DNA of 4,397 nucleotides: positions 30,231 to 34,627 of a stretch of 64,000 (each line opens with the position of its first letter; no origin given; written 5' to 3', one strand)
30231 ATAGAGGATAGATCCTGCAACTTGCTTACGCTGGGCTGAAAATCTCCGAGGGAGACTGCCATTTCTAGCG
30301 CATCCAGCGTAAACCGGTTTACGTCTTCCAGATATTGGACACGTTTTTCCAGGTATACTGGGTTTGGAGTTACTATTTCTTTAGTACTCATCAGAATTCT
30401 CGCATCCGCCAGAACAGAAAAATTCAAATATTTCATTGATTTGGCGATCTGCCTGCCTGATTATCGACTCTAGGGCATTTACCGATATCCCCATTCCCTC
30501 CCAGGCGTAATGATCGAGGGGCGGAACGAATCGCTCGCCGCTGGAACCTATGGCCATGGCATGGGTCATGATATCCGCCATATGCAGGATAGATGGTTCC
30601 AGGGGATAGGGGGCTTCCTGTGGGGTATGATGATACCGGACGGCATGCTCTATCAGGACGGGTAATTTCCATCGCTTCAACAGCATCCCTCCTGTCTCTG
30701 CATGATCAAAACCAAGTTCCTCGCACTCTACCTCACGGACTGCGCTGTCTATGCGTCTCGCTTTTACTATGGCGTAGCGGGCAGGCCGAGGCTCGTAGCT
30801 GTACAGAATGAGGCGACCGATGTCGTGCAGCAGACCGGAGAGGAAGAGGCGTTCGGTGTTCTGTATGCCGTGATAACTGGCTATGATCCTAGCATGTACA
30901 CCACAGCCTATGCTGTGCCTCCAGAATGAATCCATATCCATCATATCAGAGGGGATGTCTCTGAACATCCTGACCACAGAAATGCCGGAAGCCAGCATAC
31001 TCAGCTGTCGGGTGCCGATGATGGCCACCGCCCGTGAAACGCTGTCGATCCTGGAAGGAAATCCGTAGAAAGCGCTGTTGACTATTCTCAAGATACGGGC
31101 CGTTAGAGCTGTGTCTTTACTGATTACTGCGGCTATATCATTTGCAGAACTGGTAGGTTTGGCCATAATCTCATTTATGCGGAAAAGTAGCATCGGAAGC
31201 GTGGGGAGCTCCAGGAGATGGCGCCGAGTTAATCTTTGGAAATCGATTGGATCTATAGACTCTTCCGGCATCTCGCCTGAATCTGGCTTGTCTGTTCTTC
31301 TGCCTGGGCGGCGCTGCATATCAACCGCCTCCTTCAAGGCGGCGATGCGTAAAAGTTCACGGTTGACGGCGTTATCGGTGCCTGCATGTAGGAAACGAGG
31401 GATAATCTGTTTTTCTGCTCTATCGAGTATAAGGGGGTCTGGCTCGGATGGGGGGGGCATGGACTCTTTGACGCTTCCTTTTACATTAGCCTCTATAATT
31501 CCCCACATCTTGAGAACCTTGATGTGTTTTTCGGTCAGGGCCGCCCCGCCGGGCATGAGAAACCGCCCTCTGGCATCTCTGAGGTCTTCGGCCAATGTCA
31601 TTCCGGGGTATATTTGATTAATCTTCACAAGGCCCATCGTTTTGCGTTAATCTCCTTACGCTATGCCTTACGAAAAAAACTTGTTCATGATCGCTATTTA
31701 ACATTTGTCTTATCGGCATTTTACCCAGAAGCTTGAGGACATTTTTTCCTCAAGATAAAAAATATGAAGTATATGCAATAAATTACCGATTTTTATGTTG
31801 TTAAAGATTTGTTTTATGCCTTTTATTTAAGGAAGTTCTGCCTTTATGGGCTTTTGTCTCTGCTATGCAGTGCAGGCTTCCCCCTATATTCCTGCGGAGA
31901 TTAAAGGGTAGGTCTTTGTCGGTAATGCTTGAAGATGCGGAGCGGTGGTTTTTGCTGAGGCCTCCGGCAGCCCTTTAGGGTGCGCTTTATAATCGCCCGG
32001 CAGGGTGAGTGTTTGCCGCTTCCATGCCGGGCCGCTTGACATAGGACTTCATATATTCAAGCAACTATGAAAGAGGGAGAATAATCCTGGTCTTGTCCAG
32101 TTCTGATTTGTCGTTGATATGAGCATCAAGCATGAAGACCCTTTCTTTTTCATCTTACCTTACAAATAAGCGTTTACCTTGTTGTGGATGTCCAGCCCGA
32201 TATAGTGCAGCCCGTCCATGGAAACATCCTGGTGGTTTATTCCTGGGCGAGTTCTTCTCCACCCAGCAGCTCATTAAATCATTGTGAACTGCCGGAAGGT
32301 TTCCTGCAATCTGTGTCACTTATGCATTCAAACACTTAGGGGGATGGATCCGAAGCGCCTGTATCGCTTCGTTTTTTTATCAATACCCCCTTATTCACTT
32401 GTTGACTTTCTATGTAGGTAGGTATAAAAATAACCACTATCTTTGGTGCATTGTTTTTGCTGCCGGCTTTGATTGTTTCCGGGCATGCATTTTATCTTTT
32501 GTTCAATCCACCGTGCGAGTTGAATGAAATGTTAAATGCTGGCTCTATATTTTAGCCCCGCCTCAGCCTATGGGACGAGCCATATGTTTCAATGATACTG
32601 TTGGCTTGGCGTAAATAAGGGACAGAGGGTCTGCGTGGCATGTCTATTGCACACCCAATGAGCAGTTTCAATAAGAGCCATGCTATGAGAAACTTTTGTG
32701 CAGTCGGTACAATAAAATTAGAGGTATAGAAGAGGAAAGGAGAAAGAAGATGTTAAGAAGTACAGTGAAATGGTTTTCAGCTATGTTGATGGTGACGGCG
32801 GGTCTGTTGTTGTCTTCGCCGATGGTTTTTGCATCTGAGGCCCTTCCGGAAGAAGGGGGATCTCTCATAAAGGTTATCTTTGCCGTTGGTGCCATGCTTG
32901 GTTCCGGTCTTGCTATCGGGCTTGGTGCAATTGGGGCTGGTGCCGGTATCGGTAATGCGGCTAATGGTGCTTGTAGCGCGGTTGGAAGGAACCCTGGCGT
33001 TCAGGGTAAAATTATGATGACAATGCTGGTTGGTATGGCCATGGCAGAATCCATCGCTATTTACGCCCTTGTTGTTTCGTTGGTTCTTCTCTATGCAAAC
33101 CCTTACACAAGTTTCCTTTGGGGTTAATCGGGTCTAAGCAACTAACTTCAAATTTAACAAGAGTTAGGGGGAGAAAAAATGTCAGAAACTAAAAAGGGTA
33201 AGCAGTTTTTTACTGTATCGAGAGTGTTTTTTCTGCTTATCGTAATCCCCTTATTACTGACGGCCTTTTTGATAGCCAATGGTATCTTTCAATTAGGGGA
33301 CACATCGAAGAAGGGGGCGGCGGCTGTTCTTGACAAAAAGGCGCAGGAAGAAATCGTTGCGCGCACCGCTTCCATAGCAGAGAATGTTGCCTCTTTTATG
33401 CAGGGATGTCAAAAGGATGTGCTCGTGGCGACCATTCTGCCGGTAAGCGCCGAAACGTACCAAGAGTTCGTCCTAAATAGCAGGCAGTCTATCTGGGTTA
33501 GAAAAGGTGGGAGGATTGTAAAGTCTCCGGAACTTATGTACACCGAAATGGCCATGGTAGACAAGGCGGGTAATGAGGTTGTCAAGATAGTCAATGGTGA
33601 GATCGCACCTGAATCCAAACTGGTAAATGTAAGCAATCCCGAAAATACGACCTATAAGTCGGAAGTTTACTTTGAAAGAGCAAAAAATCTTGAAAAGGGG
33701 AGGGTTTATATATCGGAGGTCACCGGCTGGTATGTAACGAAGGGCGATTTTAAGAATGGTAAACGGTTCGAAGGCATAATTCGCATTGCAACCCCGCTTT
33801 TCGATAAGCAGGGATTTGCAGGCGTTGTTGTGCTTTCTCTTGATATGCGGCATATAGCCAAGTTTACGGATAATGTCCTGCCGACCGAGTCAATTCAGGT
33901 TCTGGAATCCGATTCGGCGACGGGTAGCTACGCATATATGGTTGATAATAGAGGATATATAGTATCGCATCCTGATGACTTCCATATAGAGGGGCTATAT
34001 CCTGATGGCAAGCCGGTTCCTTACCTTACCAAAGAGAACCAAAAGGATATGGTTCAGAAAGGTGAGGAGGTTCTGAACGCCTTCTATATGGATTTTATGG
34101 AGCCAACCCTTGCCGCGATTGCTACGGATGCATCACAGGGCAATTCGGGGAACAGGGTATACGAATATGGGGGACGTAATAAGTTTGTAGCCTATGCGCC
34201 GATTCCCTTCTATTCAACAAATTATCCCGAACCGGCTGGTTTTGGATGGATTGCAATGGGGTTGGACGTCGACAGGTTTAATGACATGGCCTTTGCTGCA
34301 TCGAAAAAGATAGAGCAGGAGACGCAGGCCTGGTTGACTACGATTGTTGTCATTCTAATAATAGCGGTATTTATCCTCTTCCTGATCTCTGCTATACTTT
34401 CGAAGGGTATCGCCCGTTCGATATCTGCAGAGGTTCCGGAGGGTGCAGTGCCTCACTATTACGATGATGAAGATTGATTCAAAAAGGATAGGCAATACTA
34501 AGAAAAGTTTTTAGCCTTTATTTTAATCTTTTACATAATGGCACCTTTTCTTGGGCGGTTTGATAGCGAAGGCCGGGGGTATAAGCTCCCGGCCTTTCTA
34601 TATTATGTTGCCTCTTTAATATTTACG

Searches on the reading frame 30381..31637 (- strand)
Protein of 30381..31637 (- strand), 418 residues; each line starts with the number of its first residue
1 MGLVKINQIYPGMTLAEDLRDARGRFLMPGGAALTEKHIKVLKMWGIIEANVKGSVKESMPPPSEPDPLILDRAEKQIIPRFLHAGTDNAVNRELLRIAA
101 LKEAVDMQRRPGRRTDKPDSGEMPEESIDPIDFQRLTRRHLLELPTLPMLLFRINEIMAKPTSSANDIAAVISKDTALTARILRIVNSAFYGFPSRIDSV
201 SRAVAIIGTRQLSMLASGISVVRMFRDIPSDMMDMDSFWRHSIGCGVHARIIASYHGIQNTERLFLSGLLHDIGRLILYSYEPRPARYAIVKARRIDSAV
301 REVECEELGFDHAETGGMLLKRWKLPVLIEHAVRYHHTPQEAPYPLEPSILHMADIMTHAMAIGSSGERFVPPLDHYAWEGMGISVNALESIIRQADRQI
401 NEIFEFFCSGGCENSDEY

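Call 73: search_protein_families(library=pfam, proteins=[window:30381-31637:-], max_evalue=0.0001)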
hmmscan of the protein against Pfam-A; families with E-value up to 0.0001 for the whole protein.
window:30381-31637:- (418 aa): 2 families
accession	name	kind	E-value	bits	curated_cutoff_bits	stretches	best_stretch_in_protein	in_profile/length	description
PF08668.18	HDOD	-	1.5e-63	214.3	22.9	1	144-339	1-196/196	HDOD domain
PF01966.28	HD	-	4.9e-09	36.9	22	1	239-356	2-112/116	HD domain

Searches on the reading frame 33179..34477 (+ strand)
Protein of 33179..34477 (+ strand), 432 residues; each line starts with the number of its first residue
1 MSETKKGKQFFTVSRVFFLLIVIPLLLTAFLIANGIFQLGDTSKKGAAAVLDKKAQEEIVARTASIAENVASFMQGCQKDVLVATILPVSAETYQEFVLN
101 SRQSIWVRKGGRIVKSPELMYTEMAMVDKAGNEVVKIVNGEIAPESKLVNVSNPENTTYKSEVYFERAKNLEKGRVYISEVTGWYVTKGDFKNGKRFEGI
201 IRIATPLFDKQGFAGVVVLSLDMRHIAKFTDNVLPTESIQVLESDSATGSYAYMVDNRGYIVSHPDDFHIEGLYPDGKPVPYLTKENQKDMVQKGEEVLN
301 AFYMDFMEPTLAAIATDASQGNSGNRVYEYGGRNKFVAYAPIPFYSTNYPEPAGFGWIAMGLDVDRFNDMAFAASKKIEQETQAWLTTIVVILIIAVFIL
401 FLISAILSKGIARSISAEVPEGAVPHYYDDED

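Call 73: search_protein_families(library=pfam, proteins=[window:33179-34477:+], max_evalue=0.0001)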
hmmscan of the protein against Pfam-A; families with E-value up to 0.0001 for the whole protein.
window:33179-34477:+ (432 aa): 2 families
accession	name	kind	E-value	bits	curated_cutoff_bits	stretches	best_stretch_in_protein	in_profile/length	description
PF02743.24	dCache_1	-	1.3e-12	48.2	45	1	120-344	67-232/240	Cache domain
PF21623.3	HK_sensor_dom_bact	-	3.9e-05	23.4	27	1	118-233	64-172/253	Bacterial histidine kinase, sensor domain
